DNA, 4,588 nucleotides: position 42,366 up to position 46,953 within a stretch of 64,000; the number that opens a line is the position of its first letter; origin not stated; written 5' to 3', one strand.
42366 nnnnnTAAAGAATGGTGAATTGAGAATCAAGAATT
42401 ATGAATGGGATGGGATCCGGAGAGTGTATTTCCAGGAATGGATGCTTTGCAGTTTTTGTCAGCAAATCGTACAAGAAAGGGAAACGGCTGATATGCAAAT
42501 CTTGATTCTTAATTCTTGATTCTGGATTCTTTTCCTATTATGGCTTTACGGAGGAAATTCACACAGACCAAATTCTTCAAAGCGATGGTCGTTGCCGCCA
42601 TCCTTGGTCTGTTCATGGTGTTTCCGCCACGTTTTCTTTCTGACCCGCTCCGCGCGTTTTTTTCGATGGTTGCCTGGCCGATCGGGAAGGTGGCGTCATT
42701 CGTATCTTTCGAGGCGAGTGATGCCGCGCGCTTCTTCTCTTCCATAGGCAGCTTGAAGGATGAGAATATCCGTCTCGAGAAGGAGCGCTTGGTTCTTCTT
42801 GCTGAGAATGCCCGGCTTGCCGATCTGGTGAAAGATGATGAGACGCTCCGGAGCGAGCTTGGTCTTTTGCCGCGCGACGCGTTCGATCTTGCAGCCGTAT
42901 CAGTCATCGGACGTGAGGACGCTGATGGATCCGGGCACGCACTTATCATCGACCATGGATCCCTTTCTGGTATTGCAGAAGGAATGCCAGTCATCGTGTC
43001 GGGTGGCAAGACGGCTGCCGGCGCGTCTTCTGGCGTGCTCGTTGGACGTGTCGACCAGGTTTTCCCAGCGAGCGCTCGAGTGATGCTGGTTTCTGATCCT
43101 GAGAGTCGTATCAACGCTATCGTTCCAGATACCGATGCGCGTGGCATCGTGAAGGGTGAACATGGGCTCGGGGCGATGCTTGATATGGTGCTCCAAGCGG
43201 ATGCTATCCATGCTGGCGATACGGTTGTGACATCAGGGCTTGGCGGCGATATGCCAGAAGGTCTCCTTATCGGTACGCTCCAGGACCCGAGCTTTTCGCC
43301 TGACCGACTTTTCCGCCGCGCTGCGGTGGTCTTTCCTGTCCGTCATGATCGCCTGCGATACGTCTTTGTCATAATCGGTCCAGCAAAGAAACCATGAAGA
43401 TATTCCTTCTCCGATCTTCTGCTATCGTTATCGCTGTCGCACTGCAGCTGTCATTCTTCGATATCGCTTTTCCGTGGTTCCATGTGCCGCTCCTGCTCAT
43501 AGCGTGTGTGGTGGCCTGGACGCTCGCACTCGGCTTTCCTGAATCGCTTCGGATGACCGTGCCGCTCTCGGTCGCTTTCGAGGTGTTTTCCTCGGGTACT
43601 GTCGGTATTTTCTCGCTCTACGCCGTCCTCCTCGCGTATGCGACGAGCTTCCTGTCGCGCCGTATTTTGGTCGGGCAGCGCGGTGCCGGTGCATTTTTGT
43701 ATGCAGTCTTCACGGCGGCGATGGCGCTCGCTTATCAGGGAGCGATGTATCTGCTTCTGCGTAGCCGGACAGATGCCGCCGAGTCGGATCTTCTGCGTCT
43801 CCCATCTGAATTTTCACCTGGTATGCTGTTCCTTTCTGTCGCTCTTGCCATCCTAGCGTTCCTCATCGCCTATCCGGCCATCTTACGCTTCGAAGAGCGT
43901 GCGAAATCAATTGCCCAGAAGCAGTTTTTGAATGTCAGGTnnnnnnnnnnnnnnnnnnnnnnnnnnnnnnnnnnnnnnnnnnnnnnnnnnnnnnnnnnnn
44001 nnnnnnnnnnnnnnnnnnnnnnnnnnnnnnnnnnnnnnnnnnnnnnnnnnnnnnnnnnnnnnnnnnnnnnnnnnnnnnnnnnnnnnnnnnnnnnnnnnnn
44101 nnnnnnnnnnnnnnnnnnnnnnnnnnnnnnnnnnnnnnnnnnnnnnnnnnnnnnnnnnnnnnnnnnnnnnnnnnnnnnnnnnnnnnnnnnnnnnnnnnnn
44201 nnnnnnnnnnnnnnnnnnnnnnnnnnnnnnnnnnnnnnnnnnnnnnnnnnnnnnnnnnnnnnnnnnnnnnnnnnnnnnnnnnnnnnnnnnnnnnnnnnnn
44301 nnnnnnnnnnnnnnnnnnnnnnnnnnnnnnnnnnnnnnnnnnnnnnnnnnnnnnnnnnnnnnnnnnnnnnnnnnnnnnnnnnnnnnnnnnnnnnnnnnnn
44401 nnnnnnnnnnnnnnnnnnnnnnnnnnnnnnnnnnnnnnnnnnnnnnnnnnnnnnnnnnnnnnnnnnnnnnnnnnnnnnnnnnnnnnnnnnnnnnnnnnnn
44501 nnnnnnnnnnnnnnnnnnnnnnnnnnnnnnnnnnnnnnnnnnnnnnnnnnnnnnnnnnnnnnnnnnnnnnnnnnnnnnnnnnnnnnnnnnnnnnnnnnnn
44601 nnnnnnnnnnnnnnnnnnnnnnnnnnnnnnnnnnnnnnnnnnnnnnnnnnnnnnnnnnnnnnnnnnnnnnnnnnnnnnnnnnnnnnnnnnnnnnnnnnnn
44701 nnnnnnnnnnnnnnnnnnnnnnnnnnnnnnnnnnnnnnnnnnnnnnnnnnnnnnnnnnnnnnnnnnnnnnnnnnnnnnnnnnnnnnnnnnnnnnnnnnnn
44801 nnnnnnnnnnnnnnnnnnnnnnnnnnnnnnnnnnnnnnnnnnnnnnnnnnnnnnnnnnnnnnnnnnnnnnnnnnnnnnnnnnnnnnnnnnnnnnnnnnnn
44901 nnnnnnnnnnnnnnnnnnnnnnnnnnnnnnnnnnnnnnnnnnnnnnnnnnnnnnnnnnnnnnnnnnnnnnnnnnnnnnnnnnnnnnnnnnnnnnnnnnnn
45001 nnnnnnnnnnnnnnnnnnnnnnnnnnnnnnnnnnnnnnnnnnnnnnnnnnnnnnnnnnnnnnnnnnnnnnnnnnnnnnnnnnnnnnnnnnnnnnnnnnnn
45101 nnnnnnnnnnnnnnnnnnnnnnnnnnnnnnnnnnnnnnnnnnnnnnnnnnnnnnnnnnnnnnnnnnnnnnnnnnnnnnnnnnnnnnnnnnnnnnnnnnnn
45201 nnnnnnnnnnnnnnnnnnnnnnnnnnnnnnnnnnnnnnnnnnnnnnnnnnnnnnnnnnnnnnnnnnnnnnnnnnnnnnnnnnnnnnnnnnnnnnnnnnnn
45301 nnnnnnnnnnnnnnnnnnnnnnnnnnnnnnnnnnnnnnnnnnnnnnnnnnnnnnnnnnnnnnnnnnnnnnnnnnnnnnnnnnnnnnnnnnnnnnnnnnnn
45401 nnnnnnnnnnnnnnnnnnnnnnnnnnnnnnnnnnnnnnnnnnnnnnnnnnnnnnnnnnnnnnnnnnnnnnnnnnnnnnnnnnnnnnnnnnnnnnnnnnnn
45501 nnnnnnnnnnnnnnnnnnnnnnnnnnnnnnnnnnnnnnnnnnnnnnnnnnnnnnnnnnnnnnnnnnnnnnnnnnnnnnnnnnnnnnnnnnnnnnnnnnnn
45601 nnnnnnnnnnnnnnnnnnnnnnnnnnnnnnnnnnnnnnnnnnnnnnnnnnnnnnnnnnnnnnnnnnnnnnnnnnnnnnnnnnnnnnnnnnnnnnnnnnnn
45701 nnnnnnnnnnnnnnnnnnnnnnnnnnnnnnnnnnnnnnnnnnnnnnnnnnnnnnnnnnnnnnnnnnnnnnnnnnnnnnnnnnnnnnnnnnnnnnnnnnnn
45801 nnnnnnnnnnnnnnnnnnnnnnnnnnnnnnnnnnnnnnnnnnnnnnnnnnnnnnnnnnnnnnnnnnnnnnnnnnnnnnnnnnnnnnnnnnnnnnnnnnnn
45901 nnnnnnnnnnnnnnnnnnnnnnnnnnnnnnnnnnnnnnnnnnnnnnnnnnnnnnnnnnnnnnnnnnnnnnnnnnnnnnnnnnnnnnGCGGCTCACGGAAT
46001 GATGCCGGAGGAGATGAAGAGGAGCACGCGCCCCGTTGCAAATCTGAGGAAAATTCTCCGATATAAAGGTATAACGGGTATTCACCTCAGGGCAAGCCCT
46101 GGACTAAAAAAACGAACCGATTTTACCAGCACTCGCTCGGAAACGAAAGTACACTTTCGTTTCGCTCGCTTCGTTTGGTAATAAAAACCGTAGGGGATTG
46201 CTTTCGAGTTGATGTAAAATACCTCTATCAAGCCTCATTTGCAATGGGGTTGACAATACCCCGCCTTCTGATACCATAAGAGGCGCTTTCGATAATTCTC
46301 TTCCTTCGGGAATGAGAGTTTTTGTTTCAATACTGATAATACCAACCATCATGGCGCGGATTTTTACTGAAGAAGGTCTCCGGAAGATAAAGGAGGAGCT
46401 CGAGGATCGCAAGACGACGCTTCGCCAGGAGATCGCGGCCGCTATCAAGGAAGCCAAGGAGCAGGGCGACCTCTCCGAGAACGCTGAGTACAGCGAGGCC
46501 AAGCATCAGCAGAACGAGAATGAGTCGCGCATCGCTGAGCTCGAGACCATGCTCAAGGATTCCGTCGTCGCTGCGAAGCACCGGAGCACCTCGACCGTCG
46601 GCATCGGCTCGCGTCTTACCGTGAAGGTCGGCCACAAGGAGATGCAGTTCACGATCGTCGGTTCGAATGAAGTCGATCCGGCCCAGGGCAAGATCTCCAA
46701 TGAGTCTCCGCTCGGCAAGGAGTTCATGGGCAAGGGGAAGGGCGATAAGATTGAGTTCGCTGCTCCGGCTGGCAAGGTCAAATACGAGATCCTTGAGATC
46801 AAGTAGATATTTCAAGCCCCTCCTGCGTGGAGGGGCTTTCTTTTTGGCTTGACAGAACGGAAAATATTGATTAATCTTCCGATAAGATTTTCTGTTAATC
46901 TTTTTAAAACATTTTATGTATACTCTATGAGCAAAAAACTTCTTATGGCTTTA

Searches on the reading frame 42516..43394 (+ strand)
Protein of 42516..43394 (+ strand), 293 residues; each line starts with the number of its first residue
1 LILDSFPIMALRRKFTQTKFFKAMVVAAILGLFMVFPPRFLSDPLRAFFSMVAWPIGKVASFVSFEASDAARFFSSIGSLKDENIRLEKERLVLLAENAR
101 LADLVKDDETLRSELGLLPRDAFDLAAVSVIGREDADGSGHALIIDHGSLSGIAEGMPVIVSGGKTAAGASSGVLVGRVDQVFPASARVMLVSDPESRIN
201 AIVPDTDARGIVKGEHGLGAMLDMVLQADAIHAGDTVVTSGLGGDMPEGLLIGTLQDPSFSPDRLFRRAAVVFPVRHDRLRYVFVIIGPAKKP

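Call 34: search_protein_families(library=pfam, proteins=[window:42516-43394:+], max_evalue=0.00001)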
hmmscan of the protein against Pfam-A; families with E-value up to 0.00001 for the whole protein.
window:42516-43394:+ (293 aa): 1 family
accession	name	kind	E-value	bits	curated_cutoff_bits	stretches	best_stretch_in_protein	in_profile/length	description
PF04085.20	MreC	-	3.4e-32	111.7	28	1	135-286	5-146/147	Rod shape-determining protein MreC, barrel core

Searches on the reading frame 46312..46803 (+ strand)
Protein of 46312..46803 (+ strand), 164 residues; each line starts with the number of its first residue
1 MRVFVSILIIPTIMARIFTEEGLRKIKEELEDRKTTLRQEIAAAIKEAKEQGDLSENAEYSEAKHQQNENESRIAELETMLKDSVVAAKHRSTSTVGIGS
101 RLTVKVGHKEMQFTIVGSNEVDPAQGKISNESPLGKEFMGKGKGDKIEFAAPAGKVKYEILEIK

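Call 34: search_protein_families(library=pfam, proteins=[window:46312-46803:+], max_evalue=0.00001)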
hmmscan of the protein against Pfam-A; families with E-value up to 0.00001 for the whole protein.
window:46312-46803:+ (164 aa): 2 families
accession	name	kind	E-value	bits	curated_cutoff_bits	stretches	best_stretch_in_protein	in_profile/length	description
PF03449.20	GreA_GreB_N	-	1.3e-24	86.6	24.5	1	18-86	3-71/71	Transcription elongation factor, N-terminal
PF01272.25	GreA_GreB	-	5.4e-22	78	26.9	1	93-164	3-76/77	Transcription elongation factor, GreA/GreB, C-term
